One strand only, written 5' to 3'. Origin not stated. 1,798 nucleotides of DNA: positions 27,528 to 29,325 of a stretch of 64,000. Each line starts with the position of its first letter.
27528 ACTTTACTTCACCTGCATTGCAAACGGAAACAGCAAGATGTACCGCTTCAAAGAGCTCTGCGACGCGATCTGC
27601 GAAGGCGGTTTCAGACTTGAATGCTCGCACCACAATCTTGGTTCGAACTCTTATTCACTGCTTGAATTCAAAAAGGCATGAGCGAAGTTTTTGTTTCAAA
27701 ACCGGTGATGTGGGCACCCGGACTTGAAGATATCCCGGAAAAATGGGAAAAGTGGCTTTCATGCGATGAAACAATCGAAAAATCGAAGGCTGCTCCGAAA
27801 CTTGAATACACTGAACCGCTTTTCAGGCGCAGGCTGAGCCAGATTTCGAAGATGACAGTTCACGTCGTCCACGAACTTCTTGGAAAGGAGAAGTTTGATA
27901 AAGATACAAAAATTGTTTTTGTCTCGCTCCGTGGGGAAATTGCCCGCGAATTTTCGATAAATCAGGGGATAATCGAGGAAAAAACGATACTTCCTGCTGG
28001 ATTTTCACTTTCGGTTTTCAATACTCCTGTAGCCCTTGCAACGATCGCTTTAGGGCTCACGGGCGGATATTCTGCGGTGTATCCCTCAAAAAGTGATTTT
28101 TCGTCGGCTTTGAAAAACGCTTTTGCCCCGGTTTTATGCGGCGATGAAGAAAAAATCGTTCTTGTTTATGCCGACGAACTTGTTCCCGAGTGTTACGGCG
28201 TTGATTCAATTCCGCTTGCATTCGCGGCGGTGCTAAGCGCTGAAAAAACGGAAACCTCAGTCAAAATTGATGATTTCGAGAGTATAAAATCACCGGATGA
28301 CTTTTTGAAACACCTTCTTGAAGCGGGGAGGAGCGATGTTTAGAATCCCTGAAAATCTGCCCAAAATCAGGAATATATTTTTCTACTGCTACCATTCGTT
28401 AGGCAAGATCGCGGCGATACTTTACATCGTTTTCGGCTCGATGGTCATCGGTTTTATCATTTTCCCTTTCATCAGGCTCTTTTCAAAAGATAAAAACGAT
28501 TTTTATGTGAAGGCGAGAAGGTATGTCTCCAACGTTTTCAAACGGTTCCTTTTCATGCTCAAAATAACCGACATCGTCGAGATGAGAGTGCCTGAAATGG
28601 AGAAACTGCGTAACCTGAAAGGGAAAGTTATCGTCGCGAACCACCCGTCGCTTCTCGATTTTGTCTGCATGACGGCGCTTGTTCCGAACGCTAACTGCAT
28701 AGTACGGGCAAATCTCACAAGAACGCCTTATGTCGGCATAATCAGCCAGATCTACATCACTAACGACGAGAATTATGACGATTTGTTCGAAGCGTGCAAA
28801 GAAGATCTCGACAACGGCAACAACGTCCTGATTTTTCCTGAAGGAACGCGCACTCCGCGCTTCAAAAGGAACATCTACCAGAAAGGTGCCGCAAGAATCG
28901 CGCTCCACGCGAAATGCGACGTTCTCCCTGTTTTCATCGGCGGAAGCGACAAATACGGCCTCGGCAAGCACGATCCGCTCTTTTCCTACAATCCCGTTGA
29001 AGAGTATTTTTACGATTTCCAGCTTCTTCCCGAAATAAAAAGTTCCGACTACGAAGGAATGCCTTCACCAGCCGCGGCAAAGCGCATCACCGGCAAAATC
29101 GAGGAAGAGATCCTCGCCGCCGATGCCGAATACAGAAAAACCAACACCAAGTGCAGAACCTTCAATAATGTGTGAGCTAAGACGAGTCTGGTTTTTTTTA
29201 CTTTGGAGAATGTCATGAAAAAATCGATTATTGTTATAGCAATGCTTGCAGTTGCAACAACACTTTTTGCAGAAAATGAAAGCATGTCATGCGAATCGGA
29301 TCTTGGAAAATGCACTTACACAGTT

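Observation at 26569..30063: Orphan apeB-apeC-apeD-like lipid-tailoring triad plus a cysteine-rich secreted protein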

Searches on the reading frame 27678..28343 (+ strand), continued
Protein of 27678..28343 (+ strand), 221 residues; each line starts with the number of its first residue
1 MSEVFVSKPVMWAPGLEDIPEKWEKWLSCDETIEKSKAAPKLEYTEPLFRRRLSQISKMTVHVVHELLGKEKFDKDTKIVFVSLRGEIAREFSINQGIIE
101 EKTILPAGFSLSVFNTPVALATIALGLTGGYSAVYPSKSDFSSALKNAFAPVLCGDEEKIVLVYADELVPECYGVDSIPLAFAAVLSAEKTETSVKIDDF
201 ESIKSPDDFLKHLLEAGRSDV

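Call 32: find_encoding_contigs(protein=P0135, flank=10000, max_places=6)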
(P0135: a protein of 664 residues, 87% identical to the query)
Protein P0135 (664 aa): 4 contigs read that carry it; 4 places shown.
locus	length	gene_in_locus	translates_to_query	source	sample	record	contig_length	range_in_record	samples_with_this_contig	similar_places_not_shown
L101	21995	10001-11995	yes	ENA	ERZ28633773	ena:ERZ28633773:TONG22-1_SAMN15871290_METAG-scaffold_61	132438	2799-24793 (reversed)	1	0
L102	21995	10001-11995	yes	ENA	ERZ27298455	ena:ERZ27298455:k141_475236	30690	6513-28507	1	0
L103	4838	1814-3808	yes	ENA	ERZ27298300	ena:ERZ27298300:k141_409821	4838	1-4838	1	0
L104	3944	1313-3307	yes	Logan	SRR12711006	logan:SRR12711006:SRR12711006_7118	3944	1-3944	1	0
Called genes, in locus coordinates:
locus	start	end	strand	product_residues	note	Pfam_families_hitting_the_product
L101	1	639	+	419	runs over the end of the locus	PF00109:ketoacyl-synt, PF00108:Thiolase_N (faint), PF02801:Ketoacyl-synt_C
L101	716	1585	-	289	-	PF01040:UbiA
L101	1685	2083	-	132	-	PF00293:NUDIX, PF14815:NUDIX_4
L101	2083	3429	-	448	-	PF03023:MurJ, PF01554:MatE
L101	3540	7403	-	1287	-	PF04151:PPC (weak)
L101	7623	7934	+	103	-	PF00829:Ribosomal_L21p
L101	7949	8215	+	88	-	PF01016:Ribosomal_L27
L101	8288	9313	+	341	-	PF01018:GTP1_OBG, PF02421:FeoB_N (weak), PF01926:MMR_HSR1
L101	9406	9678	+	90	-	PF00550:PP-binding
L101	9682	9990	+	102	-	-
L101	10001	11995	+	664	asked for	PF00501:AMP-binding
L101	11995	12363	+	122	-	PF07977:FabA, PF22818:ApeI-like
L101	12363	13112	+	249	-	PF00535:Glycos_transf_2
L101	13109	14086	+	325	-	-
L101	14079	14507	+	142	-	PF20791:Acyl-ACP_TE_C, PF13279:4HBT_2, PF03061:4HBT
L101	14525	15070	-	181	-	PF13480:Acetyltransf_6 (faint), PF00583:Acetyltransf_1, PF13508:Acetyltransf_7 (weak)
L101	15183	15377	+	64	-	PF19150:DUF5832 (weak)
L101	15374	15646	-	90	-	PF15738:YafQ_toxin, PF05016:ParE_toxin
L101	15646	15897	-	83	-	-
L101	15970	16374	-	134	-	-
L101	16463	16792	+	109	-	PF01909:NTP_transf_2, PF18765:Polbeta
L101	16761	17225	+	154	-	PF05168:HEPN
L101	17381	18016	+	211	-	-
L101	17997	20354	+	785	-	PF03176:MMPL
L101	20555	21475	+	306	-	-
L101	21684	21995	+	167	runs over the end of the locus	-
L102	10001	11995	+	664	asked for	PF00501:AMP-binding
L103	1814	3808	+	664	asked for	PF00501:AMP-binding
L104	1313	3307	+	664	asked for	PF00501:AMP-binding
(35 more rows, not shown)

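Call 34: search_solved_structures(query=window:27678-28343:+, max_evalue=1, show_alignments=2)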
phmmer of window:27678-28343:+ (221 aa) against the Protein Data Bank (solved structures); distinct sequences matched with E-value up to 1: 3.
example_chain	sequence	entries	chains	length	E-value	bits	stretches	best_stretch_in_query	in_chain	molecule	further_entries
6qsp_B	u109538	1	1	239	6.6e-11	45.8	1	13-173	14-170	Uncharacterized protein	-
7f28_A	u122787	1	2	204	9.4e-06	29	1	42-192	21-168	Ketoacyl_synth_N domain-containing protein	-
7kpj_E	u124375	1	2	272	0.5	13.6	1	105-157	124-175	GRAM_POS_ANCHORING domain-containing protein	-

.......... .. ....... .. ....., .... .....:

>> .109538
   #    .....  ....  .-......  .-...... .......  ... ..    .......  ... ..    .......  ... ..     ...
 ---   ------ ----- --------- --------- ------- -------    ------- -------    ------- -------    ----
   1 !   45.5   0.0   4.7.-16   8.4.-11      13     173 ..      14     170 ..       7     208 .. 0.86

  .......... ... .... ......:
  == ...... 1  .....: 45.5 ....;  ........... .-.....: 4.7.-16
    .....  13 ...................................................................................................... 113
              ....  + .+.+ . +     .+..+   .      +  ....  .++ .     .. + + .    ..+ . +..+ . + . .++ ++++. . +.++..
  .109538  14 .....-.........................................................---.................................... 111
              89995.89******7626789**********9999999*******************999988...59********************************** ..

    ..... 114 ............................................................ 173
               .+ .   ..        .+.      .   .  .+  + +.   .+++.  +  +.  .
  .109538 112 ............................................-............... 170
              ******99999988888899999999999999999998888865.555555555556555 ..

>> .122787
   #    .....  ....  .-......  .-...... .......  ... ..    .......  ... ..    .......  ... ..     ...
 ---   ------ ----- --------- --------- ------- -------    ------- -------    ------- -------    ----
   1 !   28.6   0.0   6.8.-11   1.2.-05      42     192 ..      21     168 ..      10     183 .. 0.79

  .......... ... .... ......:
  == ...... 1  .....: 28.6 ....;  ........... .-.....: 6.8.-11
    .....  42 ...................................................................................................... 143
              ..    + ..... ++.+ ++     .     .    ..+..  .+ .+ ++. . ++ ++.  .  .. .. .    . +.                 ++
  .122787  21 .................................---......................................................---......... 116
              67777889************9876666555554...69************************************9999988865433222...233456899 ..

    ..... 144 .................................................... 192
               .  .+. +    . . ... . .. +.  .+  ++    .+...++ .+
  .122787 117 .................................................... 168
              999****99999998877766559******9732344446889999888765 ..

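Call 55: find_encoding_contigs(protein=P0015, flank=10000, max_places=5)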
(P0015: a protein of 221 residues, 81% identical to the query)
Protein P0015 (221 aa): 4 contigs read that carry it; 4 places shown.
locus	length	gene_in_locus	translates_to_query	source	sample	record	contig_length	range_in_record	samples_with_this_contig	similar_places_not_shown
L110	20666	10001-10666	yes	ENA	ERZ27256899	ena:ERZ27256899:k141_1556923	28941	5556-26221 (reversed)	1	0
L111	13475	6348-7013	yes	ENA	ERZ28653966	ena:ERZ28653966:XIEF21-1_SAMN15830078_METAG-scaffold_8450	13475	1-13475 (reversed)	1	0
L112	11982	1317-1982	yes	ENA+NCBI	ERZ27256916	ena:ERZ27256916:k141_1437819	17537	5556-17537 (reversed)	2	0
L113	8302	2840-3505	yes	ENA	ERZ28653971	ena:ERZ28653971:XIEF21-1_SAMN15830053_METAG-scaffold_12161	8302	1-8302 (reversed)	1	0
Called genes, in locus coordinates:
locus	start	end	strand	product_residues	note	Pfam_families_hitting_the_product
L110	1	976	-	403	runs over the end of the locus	PF17785:PUA_3, PF10672:Methyltrans_SAM, PF02475:TRM5-TYW2_MTfase (weak), PF03602:Cons_hypoth95 (weak)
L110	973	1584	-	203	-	PF01612:DNA_pol_A_exo1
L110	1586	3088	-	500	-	PF01177:Asp_Glu_race (faint)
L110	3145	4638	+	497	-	PF02113:Peptidase_S13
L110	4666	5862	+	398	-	PF00155:Aminotran_1_2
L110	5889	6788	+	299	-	PF13620:CarboxypepD_reg, PF13715:CarbopepD_reg_2, PF07715:Plug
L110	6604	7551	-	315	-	PF00501:AMP-binding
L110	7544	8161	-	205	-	-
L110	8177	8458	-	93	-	PF00550:PP-binding (weak)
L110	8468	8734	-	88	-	PF00550:PP-binding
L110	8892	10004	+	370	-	PF21212:Dimerisation2-like_dom, PF08100:Dimerisation (weak), PF00891:Methyltransf_2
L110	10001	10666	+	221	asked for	PF13723:Ketoacyl-synt_2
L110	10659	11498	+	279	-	PF01553:Acyltransferase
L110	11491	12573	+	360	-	PF13660:DUF4147, PF05161:MOFRL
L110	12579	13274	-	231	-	-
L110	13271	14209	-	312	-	-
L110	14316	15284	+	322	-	PF01368:DHH, PF02272:DHHA1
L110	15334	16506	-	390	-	PF13742:tRNA_anti_2, PF01336:tRNA_anti-codon, PF02601:Exonuc_VII_L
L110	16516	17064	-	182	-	PF02674:Colicin_V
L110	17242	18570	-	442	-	PF00004:AAA, PF17862:AAA_lid_3 (weak)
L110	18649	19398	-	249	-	-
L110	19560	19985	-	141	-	-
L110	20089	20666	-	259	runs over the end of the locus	PF01791:DeoC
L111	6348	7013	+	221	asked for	PF13723:Ketoacyl-synt_2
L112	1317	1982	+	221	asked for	PF13723:Ketoacyl-synt_2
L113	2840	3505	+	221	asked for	PF13723:Ketoacyl-synt_2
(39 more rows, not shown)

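Call 62: search_protein_families(library=pfam, proteins=[L010:7939-8832:-, L010:5775-7130:+, L010:7470-7874:+, L012:5646-8879:+, L012:2966-5320:+, L015:4725-8879:+, L015:3436-4671:+], max_evalue=0.001)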
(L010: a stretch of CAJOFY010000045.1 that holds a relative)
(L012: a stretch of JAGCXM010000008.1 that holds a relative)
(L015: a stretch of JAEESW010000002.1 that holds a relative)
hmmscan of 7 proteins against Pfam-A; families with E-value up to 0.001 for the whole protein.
L010:7939-8832:- (297 aa): 1 family
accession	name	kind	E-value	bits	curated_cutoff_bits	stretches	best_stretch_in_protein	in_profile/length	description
PF01048.26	PNP_UDP_1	-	5.1e-53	180.3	25.1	1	43-290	2-232/233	Phosphorylase superfamily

L010:5775-7130:+ (451 aa): 2 families
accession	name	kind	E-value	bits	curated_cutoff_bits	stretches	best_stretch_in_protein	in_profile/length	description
PF04055.27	Radical_SAM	-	2.8e-10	41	29.5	1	93-218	2-129/166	Radical SAM superfamily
PF13353.11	Fer4_12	-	1e-06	29.5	22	1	95-171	12-89/137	4Fe-4S single cluster domain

L010:7470-7874:+ (134 aa): 0 families

L012:5646-8879:+ (1077 aa): 12 families
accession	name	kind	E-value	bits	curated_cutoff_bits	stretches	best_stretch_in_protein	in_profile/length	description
PF13424.12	TPR_12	-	1.7e-22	79.8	30.1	3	748-820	3-77/77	Tetratricopeptide repeat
PF13289.12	SIR2_2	-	1.5e-16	61.2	24.5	1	129-275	3-141/141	SIR2-like domain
PF07719.23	TPR_2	-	2.4e-09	37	27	0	989-1019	2-32/34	Tetratricopeptide repeat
PF14938.12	SNAP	-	1.5e-08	34.9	25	0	962-1024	88-151/282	Soluble NSF attachment protein, SNAP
PF20703.3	nSTAND1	-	1.7e-08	35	27.1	1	318-463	12-156/379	Novel STAND NTPase 1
PF13401.12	AAA_22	-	1.8e-08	35.2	27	1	339-442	3-97/130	AAA domain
PF17874.7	TPR_MalT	-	2e-07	31.1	45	1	913-1060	45-193/336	MalT-like TPR region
PF13191.12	AAA_16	-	5.2e-07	30.8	32.6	1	322-417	2-103/167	AAA ATPase domain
PF00931.28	NB-ARC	-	8.1e-06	25.7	23.5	1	327-555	3-227/248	NB-ARC domain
PF00515.34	TPR_1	-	1.3e-05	25.2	27.8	0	908-937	1-30/34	Tetratricopeptide repeat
PF25201.1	nSTAND6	-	7e-05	23.3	27.7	1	324-432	3-109/148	Novel STAND NTPase 6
PF13432.12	TPR_16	-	0.00039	21.2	32.7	0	922-979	4-62/65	Tetratricopeptide repeat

L012:2966-5320:+ (784 aa): 8 families
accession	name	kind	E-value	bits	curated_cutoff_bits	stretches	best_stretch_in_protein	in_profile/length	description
PF02421.24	FeoB_N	-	4.3e-66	221.7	27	1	121-273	2-155/156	Ferrous iron transport protein B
PF07670.19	Gate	-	1.3e-40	138.5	29.6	2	475-570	1-103/104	Nucleoside recognition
PF07664.17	FeoB_C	-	3.8e-19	68.6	26.6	1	580-632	1-54/54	Ferrous iron transport protein B C terminus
PF04023.20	FeoA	-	9e-19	67.8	23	1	4-73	3-73/74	FeoA domain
PF01926.29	MMR_HSR1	-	2.3e-18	66.8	21.9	1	122-231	2-112/113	50S ribosome-binding GTPase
PF17910.6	FeoB_Cyto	-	8.9e-14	52.1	23.4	1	298-385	4-90/90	FeoB cytosolic helical domain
PF00009.33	GTP_EFTU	-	5.3e-06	26.6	26.5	0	215-276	113-184/188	Elongation factor Tu GTP binding domain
PF09439.16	SRPRB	-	0.0001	22.1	25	1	121-220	5-96/178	Signal recognition particle receptor beta subunit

L015:4725-8879:+ (1384 aa): 2 families
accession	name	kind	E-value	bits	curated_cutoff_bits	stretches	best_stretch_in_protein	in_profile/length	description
PF01869.26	BcrAD_BadFG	-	1.9e-60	205.1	31.5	2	316-568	1-271/271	BadF/BadG/BcrA/BcrD ATPase family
PF09989.15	DUF2229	-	1e-48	166.3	29.4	1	664-885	1-217/218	CoA enzyme activase uncharacterised domain (DUF2229)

L015:3436-4671:+ (411 aa): 2 families
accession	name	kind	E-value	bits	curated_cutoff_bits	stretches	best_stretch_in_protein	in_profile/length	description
PF07969.17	Amidohydro_3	-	8.3e-30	105.1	29.7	2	119-409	151-470/472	Amidohydrolase family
PF01979.26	Amidohydro_1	-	2.5e-21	76.8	25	1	70-409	2-344/345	Amidohydrolase family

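Call 72: list_cluster_members(proteins=[P0121, P0122, P0125, P0126, P0127, P0128, P0131, P0133, P0137, P0143])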
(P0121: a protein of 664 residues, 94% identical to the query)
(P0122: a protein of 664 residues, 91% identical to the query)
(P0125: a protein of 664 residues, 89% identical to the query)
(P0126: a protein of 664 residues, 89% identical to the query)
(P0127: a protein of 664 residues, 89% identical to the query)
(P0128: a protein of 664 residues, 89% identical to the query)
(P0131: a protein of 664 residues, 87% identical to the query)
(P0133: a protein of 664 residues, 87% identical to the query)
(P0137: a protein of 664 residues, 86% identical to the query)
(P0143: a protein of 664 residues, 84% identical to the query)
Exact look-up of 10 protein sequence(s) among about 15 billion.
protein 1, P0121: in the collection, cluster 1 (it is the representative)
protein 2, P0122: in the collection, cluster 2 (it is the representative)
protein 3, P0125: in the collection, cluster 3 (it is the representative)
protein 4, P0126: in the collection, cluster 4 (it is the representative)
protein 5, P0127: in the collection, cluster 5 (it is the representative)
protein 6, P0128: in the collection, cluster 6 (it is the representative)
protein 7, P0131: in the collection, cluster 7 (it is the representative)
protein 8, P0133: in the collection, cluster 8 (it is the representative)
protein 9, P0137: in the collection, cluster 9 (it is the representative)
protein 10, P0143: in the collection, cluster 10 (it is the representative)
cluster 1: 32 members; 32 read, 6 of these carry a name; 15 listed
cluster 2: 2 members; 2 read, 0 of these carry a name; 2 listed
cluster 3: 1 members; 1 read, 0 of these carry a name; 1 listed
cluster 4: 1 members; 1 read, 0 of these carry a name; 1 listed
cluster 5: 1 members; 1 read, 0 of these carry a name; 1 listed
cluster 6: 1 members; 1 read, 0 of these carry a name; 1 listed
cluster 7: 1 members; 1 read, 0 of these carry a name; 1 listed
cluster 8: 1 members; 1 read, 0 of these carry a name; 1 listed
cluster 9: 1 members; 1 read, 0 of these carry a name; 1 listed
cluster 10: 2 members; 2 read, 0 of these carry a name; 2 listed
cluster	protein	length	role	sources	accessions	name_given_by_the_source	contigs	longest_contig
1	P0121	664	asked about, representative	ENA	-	-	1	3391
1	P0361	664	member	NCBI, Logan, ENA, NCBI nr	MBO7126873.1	AMP-binding protein [bacterium]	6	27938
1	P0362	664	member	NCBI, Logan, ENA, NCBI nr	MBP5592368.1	AMP-binding protein [bacterium]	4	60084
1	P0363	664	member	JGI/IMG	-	uncharacterized membrane protein/acyl-CoA synthetase (AMP-forming)/AMP-acid ligase II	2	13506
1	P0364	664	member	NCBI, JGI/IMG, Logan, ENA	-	Acyl-coenzyme A synthetases/AMP-(fatty) acid ligases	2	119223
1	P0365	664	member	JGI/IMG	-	acyl-coenzyme A synthetase/AMP-(fatty) acid ligase/uncharacterized membrane protein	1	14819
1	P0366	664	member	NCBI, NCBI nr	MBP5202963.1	AMP-binding protein [bacterium]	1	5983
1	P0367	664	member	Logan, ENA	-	-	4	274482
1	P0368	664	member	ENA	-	-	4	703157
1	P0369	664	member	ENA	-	-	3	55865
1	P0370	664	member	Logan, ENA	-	-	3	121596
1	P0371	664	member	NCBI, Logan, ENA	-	-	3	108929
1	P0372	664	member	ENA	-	-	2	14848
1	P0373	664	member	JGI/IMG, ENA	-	-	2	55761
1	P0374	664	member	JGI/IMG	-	-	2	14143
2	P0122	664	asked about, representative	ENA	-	-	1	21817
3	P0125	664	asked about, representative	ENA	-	-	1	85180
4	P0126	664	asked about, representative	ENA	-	-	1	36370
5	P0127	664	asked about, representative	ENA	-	-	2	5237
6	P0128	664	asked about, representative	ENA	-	-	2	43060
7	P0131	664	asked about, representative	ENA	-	-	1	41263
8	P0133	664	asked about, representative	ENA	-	-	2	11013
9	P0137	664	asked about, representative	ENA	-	-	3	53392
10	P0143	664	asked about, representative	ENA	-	-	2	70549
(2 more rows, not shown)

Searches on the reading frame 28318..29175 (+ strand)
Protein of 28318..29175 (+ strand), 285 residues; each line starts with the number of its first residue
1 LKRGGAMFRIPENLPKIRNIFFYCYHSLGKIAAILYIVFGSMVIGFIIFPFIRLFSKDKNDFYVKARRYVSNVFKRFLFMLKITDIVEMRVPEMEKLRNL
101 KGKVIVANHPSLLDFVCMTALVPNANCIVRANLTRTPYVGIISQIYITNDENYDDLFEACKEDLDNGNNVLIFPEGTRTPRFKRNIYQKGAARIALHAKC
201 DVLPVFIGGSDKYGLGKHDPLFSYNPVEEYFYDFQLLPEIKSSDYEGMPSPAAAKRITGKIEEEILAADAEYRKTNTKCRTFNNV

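Call 3: search_protein_families(library=pfam, proteins=[window:28318-29175:+], max_evalue=0.01)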
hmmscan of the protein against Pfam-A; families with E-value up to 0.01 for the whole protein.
window:28318-29175:+ (285 aa): 1 family
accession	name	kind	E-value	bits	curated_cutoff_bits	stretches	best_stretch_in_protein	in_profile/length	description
PF01553.26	Acyltransferase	-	1.2e-16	61.1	23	1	90-207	3-131/132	Acyltransferase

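Call 4: search_protein_families(library=ncbifam, proteins=[window:28318-29175:+], max_evalue=0.01)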
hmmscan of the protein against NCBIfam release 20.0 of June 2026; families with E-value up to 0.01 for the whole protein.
window:28318-29175:+ (285 aa): 7 families
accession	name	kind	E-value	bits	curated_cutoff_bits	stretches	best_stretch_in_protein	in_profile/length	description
TIGR00530.1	AGP_acyltrn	subfamily_domain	2.8e-17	62.7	102.95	1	88-207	3-129/130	1-acylglycerol-3-phosphate O-acyltransferase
NF006386.0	PRK08633.1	equivalog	1.8e-10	39.2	1221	1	72-209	412-553/1147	acyl-[ACP]--phospholipid O-acyltransferase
NF005291.0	PRK06814.1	equivalog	1.4e-07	29.8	1349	1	71-215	424-571/1140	acyl-[ACP]--phospholipid O-acyltransferase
NF052615.1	orn_lipid_OlsF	equivalog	5.8e-06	25.2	620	1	65-210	50-199/570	bifunctional ornithine lipid synthase OlsF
NF052552.1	LyOrLpactfOlsARHOCB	equivalog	1.3e-05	24.3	300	1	62-179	49-168/271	lyso-ornithine lipid O-acyltransferase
NF052553.1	LyOrLpactfOlsABRUA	equivalog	7.5e-05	22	300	1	61-179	30-148/263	lyso-ornithine lipid O-acyltransferase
NF005959.0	PRK08043.1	equivalog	0.0002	19.8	886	1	88-217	15-147/719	bifunctional acyl-ACP--phospholipid O-acyltransferase/long-chain-fatty-acid--ACP ligase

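Call 36: search_solved_structures(query=window:28336-29175:+, max_evalue=0.01)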
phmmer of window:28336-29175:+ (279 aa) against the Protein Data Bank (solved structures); distinct sequences matched with E-value up to 0.01: 1.
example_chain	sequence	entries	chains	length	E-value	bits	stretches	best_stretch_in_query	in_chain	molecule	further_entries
5kym_A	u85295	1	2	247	3.2e-12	49.5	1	10-204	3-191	1-acyl-sn-glycerol-3-phosphate acyltransferase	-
